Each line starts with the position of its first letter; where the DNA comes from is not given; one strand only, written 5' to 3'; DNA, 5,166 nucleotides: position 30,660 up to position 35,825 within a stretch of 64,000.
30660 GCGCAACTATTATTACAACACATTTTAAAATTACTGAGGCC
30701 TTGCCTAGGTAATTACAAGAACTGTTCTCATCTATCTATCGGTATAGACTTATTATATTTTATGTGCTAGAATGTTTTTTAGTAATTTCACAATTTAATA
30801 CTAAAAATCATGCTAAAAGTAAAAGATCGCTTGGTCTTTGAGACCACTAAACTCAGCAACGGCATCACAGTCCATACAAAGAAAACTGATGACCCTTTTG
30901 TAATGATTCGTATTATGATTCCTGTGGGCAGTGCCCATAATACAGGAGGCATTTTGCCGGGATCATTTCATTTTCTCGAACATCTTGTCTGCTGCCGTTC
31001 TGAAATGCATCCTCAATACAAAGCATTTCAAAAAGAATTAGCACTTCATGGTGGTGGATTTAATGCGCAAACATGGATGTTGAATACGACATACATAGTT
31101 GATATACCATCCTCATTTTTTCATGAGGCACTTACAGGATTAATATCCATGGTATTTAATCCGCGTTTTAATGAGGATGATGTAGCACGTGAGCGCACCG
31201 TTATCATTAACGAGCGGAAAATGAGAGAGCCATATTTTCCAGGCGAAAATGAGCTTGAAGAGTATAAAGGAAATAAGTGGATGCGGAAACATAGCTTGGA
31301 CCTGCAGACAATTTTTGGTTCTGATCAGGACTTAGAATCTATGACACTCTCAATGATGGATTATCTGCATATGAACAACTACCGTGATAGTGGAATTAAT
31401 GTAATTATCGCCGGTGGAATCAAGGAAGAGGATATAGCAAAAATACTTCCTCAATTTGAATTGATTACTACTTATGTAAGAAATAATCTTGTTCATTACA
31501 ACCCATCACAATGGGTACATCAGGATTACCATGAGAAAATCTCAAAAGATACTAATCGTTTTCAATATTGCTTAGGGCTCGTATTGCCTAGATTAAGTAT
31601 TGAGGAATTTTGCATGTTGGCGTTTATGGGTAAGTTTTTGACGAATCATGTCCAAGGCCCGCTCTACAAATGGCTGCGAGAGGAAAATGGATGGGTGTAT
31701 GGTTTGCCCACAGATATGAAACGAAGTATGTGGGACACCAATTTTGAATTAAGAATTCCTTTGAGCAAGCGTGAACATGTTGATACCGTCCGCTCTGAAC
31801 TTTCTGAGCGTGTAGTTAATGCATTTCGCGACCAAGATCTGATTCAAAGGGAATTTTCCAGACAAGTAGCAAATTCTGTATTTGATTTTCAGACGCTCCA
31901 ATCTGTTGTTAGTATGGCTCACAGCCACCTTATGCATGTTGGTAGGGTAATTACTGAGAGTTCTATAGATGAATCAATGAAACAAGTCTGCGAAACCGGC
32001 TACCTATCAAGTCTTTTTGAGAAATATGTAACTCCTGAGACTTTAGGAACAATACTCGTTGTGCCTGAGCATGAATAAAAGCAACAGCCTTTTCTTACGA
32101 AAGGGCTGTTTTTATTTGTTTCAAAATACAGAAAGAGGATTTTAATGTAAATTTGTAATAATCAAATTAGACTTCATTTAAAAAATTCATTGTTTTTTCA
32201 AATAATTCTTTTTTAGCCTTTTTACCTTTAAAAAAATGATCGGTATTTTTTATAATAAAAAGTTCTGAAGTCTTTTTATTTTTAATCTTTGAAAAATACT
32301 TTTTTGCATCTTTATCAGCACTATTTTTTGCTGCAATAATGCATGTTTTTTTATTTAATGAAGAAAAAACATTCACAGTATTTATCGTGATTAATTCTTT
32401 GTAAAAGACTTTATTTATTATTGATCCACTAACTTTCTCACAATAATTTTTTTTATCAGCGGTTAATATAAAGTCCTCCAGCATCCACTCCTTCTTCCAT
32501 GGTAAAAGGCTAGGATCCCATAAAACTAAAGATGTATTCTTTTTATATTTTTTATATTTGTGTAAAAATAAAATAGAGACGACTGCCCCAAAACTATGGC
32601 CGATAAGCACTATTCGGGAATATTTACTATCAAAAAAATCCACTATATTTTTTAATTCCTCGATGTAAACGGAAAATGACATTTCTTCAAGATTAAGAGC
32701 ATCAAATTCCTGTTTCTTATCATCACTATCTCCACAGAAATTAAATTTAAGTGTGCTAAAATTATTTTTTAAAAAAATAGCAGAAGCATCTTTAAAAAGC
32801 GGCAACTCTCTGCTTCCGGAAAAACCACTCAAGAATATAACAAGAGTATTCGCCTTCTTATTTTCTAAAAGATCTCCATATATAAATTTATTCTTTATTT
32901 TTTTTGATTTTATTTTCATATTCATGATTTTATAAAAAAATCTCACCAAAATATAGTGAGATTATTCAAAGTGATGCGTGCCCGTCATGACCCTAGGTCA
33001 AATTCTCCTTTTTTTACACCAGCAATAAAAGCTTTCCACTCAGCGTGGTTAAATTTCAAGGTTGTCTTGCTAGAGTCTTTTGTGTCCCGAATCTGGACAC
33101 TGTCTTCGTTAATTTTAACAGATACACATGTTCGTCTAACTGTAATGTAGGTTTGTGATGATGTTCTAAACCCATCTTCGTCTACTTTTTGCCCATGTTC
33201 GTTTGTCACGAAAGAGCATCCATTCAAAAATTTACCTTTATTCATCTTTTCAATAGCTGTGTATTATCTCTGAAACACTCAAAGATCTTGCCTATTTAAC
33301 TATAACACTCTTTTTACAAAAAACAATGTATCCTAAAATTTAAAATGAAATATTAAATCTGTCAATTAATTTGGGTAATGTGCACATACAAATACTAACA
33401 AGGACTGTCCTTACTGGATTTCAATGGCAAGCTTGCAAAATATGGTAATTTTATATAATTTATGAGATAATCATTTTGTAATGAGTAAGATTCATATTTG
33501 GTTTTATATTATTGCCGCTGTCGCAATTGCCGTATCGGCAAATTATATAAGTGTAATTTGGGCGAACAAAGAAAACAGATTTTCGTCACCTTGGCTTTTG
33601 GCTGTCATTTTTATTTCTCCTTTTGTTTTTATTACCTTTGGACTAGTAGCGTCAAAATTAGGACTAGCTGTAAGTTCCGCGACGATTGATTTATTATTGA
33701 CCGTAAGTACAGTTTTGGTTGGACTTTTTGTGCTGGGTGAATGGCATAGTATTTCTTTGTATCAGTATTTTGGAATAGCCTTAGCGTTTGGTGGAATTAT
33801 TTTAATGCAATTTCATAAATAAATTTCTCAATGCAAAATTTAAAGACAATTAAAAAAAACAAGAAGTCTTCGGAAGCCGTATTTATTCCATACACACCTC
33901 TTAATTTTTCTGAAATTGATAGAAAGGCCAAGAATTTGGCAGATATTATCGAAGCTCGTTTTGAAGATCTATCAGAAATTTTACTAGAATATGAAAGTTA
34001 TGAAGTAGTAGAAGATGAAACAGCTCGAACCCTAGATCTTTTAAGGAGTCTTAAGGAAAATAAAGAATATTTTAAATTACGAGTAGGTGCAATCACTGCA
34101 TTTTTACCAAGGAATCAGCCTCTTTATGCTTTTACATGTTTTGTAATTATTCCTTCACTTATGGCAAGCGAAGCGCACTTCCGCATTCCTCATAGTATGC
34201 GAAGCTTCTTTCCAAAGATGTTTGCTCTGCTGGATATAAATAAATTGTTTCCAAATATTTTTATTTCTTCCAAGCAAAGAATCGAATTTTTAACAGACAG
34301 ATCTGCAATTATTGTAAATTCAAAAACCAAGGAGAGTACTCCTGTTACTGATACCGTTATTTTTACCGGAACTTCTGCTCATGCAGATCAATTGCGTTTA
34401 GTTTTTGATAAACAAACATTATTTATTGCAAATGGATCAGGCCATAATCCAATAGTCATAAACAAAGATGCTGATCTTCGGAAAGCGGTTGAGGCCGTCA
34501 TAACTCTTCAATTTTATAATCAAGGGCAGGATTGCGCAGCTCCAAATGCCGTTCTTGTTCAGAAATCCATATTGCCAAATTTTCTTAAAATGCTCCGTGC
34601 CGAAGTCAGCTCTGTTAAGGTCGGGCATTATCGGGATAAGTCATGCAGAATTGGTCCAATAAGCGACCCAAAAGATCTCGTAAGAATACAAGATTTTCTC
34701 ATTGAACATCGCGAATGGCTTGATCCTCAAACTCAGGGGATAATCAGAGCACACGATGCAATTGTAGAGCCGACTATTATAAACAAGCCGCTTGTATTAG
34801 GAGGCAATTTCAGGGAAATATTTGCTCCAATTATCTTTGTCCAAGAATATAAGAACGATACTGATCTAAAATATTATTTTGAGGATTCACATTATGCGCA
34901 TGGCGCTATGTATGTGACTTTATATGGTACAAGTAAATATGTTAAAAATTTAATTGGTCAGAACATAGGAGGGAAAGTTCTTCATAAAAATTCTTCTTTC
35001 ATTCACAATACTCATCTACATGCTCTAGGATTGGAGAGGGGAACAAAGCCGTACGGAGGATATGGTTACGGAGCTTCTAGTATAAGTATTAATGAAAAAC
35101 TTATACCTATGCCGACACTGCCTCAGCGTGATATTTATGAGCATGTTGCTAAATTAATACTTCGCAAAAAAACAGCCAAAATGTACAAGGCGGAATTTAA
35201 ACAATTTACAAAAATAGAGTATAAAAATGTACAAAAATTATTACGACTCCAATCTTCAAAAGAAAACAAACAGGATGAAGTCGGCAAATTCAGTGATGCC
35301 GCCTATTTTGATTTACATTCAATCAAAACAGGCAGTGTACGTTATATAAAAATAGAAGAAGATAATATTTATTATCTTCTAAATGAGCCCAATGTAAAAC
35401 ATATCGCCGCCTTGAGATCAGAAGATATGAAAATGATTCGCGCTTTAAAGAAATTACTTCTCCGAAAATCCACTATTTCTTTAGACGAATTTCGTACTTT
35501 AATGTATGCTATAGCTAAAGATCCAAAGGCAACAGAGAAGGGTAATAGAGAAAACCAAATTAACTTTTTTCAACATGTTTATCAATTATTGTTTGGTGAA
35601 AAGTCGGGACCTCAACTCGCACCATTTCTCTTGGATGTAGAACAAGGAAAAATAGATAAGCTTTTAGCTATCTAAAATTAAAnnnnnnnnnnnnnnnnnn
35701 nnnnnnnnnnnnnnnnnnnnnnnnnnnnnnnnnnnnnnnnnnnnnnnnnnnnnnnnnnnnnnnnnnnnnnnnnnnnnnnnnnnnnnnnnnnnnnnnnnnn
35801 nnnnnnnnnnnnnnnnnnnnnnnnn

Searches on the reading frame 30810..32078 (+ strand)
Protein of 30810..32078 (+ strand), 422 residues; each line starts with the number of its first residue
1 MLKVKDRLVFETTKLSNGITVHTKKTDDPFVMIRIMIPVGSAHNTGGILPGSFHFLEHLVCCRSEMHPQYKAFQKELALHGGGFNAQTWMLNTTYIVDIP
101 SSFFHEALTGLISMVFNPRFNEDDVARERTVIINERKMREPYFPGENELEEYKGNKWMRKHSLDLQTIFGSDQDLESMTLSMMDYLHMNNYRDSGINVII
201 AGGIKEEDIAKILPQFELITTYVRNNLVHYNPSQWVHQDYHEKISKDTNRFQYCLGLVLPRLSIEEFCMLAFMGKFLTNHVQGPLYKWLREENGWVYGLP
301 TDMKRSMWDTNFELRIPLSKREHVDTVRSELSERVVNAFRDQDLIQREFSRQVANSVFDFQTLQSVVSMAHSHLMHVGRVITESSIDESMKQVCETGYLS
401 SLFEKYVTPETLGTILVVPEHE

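Call 34: search_protein_families(library=padloc, proteins=[window:30810-32078:+], max_evalue=0.001)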
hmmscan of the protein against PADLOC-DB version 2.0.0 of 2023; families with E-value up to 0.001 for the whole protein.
window:30810-32078:+ (422 aa): 0 families

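Call 35: search_protein_families(library=pfam, proteins=[window:30810-32078:+], max_evalue=0.0001)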
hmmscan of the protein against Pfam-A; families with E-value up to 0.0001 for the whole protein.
window:30810-32078:+ (422 aa): 2 families
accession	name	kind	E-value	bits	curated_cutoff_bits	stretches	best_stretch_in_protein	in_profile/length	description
PF00675.25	Peptidase_M16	-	3.2e-17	63.2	22.3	1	23-142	4-122/149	Insulinase (Peptidase family M16)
PF05193.26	Peptidase_M16_C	-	4e-06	27.3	23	1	183-300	7-127/181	Peptidase M16 inactive domain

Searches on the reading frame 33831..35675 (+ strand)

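Call 34: search_protein_families(library=padloc, proteins=[window:33831-35675:+], max_evalue=0.001)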
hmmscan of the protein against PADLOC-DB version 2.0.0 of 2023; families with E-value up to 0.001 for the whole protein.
window:33831-35675:+ (614 aa): 0 families

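Call 35: search_protein_families(library=pfam, proteins=[window:33831-35675:+], max_evalue=0.0001)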
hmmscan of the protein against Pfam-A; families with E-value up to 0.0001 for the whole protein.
window:33831-35675:+ (614 aa): 1 family
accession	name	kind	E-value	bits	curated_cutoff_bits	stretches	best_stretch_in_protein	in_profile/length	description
PF00171.27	Aldedh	-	2e-28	99.6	23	1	171-363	204-402/461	Aldehyde dehydrogenase family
